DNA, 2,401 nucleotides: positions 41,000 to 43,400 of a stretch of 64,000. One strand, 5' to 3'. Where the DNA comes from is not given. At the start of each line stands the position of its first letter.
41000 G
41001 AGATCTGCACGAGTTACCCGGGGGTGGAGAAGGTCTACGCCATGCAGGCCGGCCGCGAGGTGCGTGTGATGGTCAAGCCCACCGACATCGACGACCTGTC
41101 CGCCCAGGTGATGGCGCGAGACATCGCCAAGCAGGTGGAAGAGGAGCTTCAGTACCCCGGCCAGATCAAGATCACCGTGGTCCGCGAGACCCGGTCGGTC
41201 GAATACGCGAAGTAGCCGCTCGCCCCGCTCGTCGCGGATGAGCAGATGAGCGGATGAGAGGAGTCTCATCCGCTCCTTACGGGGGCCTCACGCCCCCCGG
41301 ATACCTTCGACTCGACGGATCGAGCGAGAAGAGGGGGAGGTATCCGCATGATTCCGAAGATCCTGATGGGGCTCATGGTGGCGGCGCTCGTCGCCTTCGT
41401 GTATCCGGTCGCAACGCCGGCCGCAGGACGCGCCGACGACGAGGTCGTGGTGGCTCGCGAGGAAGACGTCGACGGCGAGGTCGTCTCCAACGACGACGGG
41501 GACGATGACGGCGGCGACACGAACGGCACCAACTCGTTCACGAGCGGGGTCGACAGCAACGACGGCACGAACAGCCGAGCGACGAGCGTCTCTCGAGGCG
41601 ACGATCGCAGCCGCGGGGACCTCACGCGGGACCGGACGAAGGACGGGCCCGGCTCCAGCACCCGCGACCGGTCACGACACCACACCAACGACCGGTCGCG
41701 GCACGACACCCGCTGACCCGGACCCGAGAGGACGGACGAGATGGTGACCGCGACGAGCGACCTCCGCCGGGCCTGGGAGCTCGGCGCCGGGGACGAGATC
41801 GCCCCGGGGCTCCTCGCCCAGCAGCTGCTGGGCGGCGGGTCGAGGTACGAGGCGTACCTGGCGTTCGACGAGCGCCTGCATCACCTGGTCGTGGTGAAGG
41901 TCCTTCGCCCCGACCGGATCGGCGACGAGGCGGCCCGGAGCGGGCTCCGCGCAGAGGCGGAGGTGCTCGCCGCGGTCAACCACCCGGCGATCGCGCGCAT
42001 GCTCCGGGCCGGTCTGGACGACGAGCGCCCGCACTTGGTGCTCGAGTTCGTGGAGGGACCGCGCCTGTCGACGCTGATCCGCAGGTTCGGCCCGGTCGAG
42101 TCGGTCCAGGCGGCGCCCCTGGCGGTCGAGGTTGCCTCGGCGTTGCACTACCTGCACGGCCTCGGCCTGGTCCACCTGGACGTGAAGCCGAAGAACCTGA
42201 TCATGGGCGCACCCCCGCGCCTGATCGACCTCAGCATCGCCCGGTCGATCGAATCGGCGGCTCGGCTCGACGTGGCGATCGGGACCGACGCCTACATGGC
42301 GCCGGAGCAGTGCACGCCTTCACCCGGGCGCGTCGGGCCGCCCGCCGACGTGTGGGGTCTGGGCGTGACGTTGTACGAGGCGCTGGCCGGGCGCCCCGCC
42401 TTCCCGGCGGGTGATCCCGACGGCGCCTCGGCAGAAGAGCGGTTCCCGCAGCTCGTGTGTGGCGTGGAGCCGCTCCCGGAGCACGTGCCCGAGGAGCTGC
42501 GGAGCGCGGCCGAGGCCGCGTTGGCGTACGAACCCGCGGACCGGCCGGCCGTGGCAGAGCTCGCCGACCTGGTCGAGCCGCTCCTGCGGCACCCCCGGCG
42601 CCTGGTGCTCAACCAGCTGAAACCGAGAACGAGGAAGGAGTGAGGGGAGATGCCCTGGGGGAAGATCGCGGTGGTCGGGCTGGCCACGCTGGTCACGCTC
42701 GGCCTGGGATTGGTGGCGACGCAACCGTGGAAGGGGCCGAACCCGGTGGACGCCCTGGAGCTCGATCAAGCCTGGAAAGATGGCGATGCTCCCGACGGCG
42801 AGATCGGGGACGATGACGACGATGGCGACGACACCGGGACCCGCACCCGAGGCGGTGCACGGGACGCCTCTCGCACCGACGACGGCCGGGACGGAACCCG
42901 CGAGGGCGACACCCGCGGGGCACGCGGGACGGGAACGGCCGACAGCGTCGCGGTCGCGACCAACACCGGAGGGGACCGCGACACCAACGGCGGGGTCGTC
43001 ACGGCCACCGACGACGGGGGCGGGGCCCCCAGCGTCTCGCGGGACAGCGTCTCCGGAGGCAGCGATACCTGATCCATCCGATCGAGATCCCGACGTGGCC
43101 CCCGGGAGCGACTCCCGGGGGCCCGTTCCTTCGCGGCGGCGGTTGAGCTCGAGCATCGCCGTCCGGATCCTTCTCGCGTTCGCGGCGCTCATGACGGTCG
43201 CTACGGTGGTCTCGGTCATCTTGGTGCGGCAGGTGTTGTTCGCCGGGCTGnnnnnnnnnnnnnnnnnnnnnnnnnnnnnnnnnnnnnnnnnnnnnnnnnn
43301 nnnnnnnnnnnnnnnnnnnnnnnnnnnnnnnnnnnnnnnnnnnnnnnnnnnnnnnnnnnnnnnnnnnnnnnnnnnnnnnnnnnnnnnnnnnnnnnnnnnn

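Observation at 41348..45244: Sensor-less Ser/Thr kinase flanked by two paralogous secreted Asp/Gly/Thr-rich proteins, followed by a histidine kinase/OmpR-family response regulator pair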

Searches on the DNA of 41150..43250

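Call 34: search_rna_families(source=window, start=41150, end=43250, threshold=evalue, max_evalue=10, show_alignments=3)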
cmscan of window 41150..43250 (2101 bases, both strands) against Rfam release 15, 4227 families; matches with E-value up to 10: 11.
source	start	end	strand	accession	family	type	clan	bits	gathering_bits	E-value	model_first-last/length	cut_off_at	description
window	43094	43123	-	RF02796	Pab160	Gene; snRNA; snoRNA; HACA-box;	-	22.1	47.4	1.3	1-68/68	no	Pab160 RNA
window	41242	41349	-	RF02354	BjrC80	Gene; sRNA;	-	20.5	80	0.38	1-162/162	no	Bradyrhizobiaceae sRNA BjrC80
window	41799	41850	-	RF02027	MIR2907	Gene; miRNA;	-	19.1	60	1.9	1-65/65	no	MIR2907 microRNA precursor family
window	41665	41698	-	RF03934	mir-m107-1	Gene; miRNA;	-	18.8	83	3.5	1-65/65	no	mir-m107-1 microRNA precursor family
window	41420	41506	-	RF01720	Pseudomon-Rho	Cis-reg;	-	18.7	45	8.9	1-102/102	no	Pseudomon-Rho RNA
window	43087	43171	+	RF02791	CcsR1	Gene; sRNA;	-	18.1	65.3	0.26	1-83/83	no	Conserved CCUCCUCCC motif stress-induced RNA 1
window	41811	41834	-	RF01322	CRISPR-DR9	Gene; CRISPR;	-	18.1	45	1.2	5-30/37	no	CRISPR RNA direct repeat element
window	41665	41698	+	RF03934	mir-m107-1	Gene; miRNA;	-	17.7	83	6.6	1-65/65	no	mir-m107-1 microRNA precursor family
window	43097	43123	-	RF02826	Scr6925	Gene; sRNA;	-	17.4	50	6.3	98-127/131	no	Streptomyces RNA 6925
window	43097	43123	+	RF00514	His_leader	Cis-reg; leader;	-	17.2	49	9.4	91-119/126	no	Histidine operon leader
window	41886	41916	+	RF00285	snoZ6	Gene; snRNA; snoRNA; CD-box;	-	15.5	35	4.8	1-91/91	no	Z6 small nucleolar RNA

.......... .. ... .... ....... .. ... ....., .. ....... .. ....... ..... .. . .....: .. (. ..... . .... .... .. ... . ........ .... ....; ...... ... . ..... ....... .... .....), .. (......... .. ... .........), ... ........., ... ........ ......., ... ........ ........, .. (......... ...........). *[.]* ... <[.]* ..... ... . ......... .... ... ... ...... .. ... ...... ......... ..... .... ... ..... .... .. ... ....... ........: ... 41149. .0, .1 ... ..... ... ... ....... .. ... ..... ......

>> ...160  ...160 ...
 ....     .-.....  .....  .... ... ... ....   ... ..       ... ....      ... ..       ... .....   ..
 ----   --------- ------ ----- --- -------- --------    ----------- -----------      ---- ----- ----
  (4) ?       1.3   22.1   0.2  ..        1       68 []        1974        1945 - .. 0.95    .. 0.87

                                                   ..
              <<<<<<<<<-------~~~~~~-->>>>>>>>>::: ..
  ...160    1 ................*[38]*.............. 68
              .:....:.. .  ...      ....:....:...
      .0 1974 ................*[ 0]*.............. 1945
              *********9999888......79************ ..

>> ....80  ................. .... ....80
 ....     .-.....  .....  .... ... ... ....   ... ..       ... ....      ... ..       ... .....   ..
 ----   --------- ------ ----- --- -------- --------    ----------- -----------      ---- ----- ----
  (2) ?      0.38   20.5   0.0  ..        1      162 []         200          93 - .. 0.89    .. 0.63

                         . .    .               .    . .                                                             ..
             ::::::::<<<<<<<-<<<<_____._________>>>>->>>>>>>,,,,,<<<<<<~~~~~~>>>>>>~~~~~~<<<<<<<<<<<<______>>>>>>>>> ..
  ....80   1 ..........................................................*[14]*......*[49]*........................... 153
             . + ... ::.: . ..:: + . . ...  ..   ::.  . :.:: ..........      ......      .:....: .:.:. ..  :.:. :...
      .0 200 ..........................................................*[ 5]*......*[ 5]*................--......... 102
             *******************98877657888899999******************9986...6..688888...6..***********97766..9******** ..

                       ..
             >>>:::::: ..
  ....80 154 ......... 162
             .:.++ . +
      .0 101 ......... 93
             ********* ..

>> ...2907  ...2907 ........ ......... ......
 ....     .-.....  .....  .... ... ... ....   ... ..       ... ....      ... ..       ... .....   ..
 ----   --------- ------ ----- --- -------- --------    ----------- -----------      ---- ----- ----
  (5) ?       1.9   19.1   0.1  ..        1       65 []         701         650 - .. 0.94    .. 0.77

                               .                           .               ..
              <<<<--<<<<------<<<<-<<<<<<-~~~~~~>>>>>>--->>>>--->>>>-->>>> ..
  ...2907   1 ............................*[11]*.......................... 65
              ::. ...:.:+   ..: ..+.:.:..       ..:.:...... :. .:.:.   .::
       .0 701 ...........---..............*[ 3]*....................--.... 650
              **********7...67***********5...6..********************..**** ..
